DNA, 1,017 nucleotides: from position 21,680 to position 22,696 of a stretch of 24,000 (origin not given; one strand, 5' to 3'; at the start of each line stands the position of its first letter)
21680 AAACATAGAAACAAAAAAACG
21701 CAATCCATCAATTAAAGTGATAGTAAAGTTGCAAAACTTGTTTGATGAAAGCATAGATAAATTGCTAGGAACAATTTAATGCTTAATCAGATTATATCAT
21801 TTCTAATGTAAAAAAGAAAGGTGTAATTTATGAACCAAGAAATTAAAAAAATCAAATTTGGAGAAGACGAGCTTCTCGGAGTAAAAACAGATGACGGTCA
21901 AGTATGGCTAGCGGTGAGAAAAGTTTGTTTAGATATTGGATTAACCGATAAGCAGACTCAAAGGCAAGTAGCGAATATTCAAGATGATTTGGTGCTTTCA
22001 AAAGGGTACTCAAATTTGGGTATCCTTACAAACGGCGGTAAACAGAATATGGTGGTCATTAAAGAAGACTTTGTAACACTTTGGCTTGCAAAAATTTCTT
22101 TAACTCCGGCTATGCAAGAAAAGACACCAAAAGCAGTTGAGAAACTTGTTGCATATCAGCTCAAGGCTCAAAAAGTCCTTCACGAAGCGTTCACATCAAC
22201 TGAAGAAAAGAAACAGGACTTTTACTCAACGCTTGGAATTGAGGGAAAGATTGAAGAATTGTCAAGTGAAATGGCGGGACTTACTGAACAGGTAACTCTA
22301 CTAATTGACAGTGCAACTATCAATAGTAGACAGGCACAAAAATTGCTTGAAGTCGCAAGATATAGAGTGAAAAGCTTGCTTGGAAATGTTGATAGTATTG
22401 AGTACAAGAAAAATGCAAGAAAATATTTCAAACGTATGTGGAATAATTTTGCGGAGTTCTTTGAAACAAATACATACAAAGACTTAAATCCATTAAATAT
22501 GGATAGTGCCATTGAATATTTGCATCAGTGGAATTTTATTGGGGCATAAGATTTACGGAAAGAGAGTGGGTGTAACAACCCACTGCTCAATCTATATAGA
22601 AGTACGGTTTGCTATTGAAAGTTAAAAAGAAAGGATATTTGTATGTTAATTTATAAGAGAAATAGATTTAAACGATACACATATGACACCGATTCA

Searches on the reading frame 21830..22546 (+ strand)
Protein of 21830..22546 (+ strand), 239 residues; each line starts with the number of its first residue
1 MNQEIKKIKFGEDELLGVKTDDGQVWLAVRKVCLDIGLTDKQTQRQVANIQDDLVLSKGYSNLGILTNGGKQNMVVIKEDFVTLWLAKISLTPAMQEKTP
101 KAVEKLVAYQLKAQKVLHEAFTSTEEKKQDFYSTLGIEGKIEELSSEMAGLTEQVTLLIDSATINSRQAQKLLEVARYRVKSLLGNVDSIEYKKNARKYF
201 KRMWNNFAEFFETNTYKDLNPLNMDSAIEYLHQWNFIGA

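Call 91: search_protein_families(library=phrogs, proteins=[window:21830-22546:+], max_evalue=0.001)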
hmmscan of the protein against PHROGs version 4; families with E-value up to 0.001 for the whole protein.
window:21830-22546:+ (239 aa): 7 families
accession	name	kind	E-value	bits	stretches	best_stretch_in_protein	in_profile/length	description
phrog_524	-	transcription regulation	1.6e-17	65.4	1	4-135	8-131/317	anti-repressor Ant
phrog_463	-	transcription regulation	1.7e-14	55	1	2-235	2-229/250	anti-repressor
phrog_245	-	transcription regulation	1.1e-07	32.7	1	4-233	40-203/319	anti-repressor Ant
phrog_373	-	transcription regulation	8.5e-06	26.3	1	1-234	76-307/373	anti-repressor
phrog_2593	-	transcription regulation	1.8e-05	25.6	1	1-79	18-97/255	anti-repressor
phrog_130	-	transcription regulation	0.00015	21.9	1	1-102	156-243/480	anti-repressor Ant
phrog_29922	-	unknown function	0.0006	20.4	1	4-127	7-124/230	-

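Call 92: search_protein_families(library=pfam, proteins=[window:21830-22546:+], max_evalue=0.001)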
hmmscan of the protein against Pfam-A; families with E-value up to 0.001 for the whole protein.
window:21830-22546:+ (239 aa): 2 families
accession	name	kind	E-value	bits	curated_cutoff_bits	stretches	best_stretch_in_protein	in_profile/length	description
PF10547.14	P22_AR_N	-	1.1e-16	61.4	30.7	1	7-123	2-111/115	P22_AR N-terminal domain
PF10552.14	ORF6C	-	4.4e-13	49.6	22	1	140-235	8-105/114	ORF6C domain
